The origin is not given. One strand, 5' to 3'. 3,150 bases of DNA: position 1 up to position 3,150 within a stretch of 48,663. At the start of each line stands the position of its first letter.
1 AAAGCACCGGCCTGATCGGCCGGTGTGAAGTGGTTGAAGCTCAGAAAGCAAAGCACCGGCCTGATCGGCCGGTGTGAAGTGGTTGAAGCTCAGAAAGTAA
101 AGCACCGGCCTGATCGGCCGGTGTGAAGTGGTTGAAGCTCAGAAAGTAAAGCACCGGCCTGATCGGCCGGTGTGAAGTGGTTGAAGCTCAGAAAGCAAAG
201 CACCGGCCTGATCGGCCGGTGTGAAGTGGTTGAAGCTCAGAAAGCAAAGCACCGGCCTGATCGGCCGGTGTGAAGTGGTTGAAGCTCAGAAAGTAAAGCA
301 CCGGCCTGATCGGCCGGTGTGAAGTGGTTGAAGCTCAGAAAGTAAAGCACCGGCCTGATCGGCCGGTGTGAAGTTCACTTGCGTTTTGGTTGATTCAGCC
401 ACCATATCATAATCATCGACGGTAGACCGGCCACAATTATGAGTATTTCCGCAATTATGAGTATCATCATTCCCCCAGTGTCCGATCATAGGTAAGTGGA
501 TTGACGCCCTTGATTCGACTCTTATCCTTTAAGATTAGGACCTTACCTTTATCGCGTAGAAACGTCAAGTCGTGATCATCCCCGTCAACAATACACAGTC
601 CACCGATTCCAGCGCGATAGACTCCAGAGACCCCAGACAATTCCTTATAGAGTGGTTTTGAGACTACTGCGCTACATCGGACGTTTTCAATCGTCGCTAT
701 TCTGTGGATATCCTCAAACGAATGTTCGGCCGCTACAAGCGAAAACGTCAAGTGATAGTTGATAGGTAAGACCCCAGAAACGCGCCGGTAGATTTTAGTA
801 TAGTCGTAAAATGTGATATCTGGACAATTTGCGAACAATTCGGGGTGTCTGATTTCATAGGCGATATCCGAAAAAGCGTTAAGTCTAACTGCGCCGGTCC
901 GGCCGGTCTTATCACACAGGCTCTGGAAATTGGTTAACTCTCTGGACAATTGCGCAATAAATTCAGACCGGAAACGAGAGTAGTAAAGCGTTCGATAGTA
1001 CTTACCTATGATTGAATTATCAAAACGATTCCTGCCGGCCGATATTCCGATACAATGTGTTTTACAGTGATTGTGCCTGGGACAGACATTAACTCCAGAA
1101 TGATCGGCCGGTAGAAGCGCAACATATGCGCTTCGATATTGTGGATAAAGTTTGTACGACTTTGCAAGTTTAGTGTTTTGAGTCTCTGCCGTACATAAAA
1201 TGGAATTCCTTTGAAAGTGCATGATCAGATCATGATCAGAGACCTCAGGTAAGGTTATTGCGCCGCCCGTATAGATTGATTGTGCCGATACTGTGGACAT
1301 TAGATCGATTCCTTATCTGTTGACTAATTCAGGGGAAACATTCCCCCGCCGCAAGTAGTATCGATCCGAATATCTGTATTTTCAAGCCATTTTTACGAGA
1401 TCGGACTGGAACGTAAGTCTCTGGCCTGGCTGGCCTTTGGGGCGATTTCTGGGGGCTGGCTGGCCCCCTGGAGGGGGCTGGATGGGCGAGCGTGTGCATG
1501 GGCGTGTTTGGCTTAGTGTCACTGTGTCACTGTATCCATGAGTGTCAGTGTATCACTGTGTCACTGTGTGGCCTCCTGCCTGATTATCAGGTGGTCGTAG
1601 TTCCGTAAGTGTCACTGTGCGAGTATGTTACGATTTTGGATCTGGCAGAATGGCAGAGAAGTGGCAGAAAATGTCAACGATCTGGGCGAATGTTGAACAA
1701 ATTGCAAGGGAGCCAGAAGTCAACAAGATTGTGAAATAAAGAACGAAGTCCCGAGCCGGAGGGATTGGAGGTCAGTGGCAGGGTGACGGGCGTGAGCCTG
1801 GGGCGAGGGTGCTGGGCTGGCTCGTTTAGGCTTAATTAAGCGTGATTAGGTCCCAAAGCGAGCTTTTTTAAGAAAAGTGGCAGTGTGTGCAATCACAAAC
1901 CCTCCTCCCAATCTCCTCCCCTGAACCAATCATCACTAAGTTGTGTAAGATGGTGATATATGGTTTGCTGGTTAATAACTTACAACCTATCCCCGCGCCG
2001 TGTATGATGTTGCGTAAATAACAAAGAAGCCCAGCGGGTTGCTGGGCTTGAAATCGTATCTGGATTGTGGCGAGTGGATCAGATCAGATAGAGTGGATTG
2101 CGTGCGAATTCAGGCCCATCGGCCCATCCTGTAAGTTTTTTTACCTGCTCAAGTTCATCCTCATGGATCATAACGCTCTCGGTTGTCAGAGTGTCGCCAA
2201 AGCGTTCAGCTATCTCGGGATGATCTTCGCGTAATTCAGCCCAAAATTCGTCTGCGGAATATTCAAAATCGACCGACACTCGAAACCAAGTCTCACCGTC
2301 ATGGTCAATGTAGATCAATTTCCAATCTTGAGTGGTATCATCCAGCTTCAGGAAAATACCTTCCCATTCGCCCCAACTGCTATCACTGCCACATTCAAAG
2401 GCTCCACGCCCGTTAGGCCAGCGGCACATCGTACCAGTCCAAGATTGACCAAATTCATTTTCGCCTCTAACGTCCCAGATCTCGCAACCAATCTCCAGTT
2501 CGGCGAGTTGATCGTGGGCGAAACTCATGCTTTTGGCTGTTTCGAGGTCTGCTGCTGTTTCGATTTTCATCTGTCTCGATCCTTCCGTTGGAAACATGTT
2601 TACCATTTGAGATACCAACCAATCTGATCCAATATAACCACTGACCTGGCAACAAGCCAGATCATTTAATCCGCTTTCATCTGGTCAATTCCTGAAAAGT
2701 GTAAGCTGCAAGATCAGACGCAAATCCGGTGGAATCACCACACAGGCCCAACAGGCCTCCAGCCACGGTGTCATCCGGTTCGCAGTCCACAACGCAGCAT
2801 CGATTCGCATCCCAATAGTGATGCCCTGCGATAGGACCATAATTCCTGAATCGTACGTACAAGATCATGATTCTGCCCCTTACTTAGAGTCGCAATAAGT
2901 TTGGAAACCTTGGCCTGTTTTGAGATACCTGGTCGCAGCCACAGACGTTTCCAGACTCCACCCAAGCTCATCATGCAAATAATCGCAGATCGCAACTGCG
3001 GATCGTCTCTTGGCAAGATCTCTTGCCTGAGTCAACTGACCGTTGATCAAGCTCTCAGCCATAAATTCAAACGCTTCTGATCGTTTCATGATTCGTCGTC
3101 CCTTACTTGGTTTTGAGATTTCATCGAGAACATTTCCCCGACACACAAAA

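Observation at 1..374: Tandem array of 12-13 copies of a 49-bp unit, each carrying a perfect 8-bp/5-nt hairpin, split across the window ends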

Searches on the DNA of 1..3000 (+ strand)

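Call 7: search_dna_similar(query=window:1-3000:+, collection=phages, mode=near)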
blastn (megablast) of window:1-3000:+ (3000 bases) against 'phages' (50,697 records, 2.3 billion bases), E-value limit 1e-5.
No match.

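Call 34: search_rna_families(source=window, start=1, end=520, threshold=evalue, max_evalue=10, show_alignments=4)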
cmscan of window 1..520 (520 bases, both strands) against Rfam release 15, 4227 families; matches with E-value up to 10: 8.
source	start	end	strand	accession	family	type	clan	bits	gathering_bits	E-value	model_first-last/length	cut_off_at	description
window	144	222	-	RF02837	anti-hemB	Gene; sRNA;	-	25.9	49.5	0.0006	1-81/81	no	Burkholderia RNA 7 (anti-hemB)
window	291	369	-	RF02837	anti-hemB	Gene; sRNA;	-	24.1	49.5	0.0019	1-81/81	no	Burkholderia RNA 7 (anti-hemB)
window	46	124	-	RF02837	anti-hemB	Gene; sRNA;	-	23.7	49.5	0.0025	1-81/81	no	Burkholderia RNA 7 (anti-hemB)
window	374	419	-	RF01175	snoU83D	Gene; snRNA; snoRNA; CD-box;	-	16.8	55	2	1-81/81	no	Small nucleolar RNA U83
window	459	474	-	RF00276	SNORD52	Gene; snRNA; snoRNA; CD-box;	CL00063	15.2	45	2.2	1-67/67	no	Small nucleolar RNA SNORD52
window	334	404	-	RF02959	DUF3085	Cis-reg;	-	14.6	40.6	5.6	1-76/76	no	DUF3085 RNA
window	292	379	-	RF03361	mir-3136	Gene; miRNA;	-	14.5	86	8.6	1-78/78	no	mir-3136 microRNA precursor family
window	393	420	-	RF01305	sR51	Gene; snRNA; snoRNA; CD-box;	-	13.1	38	9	1-56/56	no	Small nucleolar RNA sR51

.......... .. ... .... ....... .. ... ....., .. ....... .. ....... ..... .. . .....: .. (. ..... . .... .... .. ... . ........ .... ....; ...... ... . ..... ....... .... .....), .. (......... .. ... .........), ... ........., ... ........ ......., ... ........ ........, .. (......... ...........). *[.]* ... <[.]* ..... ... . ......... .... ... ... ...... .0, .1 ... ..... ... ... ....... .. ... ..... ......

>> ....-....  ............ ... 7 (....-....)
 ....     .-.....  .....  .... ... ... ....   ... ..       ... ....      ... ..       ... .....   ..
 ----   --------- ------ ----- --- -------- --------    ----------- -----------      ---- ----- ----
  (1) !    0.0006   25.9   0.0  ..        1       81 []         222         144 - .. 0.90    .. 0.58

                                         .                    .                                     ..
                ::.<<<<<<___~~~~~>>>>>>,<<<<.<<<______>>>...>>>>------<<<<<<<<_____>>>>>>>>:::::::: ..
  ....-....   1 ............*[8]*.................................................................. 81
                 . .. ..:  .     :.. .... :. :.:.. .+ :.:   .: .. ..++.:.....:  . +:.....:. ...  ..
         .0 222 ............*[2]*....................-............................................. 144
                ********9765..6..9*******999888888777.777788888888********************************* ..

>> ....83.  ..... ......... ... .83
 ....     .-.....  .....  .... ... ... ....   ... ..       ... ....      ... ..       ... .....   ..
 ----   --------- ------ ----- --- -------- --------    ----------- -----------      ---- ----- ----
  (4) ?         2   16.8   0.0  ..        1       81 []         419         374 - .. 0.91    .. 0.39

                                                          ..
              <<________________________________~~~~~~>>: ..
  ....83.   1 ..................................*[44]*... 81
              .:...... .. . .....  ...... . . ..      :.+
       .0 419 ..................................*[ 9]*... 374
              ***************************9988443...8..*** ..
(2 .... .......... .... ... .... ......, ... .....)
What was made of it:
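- Tried and rejected: Only sub-threshold, generic hairpin-like hits to anti-hemB (call 34).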

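Call 68: search_dna_similar(query=window:148-300:+, collection=phages, mode=distant, max_evalue=0.01, max_rows=10)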
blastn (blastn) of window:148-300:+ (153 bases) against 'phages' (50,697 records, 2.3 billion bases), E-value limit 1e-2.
No match.

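Call 69: search_dna_similar(query=window:148-300:+, collection=plasmids, mode=distant, max_evalue=0.01, max_rows=10)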
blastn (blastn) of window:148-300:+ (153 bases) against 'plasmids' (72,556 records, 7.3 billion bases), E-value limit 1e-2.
No match.
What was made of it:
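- The unit has no blastn match in 50,697 phage or 72,556 plasmid records (calls 68, 69).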
